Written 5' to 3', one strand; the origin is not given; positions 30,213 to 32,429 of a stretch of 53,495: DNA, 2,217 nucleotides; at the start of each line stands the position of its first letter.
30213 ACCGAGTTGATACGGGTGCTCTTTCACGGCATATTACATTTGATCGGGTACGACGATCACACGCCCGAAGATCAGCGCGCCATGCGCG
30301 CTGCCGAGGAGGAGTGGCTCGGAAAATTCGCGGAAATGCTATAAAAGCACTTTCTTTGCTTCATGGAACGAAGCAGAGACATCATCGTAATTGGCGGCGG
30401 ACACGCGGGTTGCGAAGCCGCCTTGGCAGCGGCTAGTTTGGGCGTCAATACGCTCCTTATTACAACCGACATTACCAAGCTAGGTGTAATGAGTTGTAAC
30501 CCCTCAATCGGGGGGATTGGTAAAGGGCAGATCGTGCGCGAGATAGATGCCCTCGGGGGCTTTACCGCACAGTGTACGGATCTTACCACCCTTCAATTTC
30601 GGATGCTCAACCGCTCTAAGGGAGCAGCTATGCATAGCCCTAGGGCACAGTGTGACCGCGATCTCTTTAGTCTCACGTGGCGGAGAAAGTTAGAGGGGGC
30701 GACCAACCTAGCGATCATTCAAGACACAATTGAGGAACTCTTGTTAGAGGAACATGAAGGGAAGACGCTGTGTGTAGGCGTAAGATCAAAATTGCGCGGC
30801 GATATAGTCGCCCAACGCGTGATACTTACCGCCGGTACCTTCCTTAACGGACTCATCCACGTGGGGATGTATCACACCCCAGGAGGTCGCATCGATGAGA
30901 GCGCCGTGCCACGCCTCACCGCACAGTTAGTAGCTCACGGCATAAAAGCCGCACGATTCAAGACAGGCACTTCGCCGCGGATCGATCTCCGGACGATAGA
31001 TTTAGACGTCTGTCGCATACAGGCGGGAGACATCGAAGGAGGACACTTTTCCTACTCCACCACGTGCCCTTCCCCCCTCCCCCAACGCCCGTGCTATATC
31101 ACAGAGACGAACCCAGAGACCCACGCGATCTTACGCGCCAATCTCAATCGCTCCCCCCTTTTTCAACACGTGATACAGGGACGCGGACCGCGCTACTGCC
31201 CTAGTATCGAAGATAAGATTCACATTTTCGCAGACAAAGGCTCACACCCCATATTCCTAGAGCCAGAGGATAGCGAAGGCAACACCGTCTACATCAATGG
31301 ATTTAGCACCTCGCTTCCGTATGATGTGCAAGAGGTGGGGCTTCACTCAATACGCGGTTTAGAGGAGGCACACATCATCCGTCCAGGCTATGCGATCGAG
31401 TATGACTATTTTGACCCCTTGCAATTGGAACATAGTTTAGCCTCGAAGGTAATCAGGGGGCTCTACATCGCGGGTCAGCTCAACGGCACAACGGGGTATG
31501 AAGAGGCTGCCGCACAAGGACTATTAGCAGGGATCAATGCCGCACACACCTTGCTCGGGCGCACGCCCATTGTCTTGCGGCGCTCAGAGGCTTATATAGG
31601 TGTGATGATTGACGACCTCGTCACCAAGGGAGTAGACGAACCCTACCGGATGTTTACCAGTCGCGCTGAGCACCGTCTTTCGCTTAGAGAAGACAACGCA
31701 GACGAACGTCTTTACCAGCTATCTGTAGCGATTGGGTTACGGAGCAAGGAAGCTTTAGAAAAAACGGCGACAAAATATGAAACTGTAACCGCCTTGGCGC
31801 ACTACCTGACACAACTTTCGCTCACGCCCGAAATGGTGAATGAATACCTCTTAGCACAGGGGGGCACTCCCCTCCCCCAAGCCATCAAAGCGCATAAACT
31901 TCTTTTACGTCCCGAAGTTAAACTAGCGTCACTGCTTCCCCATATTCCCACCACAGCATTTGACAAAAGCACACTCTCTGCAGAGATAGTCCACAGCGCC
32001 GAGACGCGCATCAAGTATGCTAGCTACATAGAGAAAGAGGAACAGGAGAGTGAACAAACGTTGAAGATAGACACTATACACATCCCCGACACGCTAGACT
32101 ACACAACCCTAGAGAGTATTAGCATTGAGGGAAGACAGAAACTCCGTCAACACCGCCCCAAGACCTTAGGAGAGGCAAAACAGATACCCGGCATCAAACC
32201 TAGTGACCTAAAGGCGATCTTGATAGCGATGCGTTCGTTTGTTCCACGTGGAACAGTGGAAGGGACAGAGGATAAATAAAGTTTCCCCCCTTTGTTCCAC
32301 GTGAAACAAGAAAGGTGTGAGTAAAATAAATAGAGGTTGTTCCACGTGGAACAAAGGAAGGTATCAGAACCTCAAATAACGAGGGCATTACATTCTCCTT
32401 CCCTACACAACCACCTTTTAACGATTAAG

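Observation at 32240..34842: Centromere-like cluster of ten ParB-type parS palindromes around uvrC, directly behind mnmG (gidA)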

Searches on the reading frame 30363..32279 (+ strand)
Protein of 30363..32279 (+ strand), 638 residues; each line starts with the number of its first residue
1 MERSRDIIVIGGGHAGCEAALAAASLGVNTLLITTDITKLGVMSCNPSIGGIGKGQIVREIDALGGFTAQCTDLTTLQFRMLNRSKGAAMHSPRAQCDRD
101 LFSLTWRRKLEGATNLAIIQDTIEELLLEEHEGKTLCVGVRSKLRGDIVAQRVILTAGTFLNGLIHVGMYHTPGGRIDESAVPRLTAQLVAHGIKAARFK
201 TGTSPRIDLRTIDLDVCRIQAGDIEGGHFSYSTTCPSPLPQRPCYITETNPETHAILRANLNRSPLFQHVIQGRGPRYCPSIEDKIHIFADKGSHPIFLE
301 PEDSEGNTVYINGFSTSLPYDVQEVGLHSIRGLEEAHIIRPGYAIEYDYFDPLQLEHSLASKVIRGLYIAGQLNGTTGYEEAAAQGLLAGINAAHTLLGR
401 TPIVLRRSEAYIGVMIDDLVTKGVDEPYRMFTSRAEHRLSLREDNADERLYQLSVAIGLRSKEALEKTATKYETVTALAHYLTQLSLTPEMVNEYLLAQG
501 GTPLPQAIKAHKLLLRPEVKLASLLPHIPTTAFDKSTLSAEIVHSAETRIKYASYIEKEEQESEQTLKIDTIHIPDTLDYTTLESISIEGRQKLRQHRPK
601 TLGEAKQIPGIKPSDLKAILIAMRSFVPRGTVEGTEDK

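Call 8: search_protein_families(library=pfam, proteins=[window:30363-32279:+])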
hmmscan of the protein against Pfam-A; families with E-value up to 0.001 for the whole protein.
window:30363-32279:+ (638 aa): 6 families
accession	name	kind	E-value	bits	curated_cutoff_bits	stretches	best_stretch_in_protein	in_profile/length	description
PF01134.28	GIDA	-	5.5e-147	490.3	22.1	1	6-400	1-390/391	Glucose inhibited division protein A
PF13932.14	SAM_GIDA_C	-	4.8e-17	62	27.1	1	566-620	3-57/57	tRNA modifying enzyme MnmG/GidA C-terminal helical bundle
PF21680.2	GIDA_C_1st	-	2.7e-14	54.1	24.7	1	463-560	2-96/96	tRNA modifying enzyme MnmG/GidA C-terminal helical domain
PF12831.13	FAD_oxidored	-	1.5e-06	28.2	27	1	6-36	1-31/416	FAD dependent oxidoreductase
PF07992.20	Pyr_redox_2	-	9.4e-06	25.7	26.1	1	6-38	2-34/291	Pyridine nucleotide-disulphide oxidoreductase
PF00890.30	FAD_binding_2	-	0.00044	20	20.4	0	6-34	1-29/414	FAD binding domain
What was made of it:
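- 30363..32279 (+): mnmG (gidA) coding sequence. Its last codons (F626-V-P-R-G-T631) carry the first parS site. Pfam GIDA E=5.5e-147 plus the C-terminal domains (call 8).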

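Call 34: find_related_loci(query=window:30363-32279:+, collection=genome_contigs, flank=4000)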
Query window:30363-32279:+ (638 aa) in genome_contigs; peptide patterns used: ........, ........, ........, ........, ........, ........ (x = any residue, [..] = any of these).
599 stretches matched a pattern (row limit reached: there are more); 598 encode a relative of the query (tblastn E <= 1e-3); the best 80 are kept; 80 distinct loci.
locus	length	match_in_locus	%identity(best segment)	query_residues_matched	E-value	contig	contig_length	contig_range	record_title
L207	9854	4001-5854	52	6-621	0e+0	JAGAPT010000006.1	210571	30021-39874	MAG: Alistipes sp. isolate RGIG8662 Water_deer_Colon-1__c43734, whole genome shotgun sequence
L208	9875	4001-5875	52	1-623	0e+0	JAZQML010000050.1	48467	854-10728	MAG: Alistipes sp. isolate T1900044606_TS20190072.MAGScoT_cleanbin_000018 SGB_741_k141_523073, whole genome shotgun sequ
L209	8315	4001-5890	51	6-633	0e+0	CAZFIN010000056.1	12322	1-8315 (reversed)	MAG TPA_asm: uncultured Alistipes sp. isolate SRP199465_co2_851 genome assembly, contig: NODE_16158_length_12322_cov_8.2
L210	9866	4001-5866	51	6-623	0e+0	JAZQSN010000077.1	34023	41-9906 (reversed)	MAG: Alistipes sp. isolate T1900045204_TC20190200.MAGScoT_cleanbin_000029 SGB_5331_k141_731634, whole genome shotgun seq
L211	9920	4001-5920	50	6-633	0e+0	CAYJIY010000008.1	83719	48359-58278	MAG TPA_asm: uncultured Alistipes sp. isolate ERP123703_co2_287 genome assembly, contig: NODE_83_length_83719_cov_35.267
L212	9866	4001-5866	51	1-625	0e+0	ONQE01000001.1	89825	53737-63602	uncultured Bacteroidales bacterium isolate RUG538 genome assembly, contig: scaffold_99, whole genome shotgun sequence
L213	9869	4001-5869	51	1-621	0e+0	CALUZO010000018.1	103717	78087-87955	MAG: uncultured Rikenellaceae bacterium isolate E40__bin191 genome assembly, contig: E40__k127_2258151, whole genome sho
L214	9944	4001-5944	50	1-623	0e+0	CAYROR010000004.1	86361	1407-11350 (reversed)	MAG TPA_asm: uncultured Sangeribacter sp. isolate SRP199465_co2_419 genome assembly, contig: NODE_387_length_86361_cov_2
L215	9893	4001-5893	51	1-631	0e+0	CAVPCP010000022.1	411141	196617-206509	MAG: uncultured Bacteroidales bacterium isolate MFD00032.bin.3.31 genome assembly, contig: contig_84660, whole genome sh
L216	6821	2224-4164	51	1-632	0e+0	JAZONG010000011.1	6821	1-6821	MAG: Alistipes sp. isolate T1900045641_YK20190335.MAGScoT_cleanbin_000021 SGB_8131_k141_2504184, whole genome shotgun se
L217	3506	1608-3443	49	6-621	0e+0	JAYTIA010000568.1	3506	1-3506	MAG: Saprospiraceae bacterium isolate GFS_2611 GFS_2611_567, whole genome shotgun sequence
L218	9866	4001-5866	52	1-621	0e+0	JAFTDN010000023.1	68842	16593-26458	MAG: Bacteroidales bacterium isolate RGIG3720 Goat_Rumen.Co__c338275, whole genome shotgun sequence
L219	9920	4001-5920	50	1-631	0e+0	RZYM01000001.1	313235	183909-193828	MAG: Bacteroidia bacterium isolate INTA.AUR.014 contig-100_0, whole genome shotgun sequence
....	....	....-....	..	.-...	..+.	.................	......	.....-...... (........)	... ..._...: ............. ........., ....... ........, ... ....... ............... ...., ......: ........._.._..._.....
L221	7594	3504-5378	48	6-631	0e+0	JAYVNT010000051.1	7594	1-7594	MAG: Flavobacterium sp. isolate GL65_DN_metabinner_30_sub GL65_DN_metabinner_30_sub_50, whole genome shotgun sequence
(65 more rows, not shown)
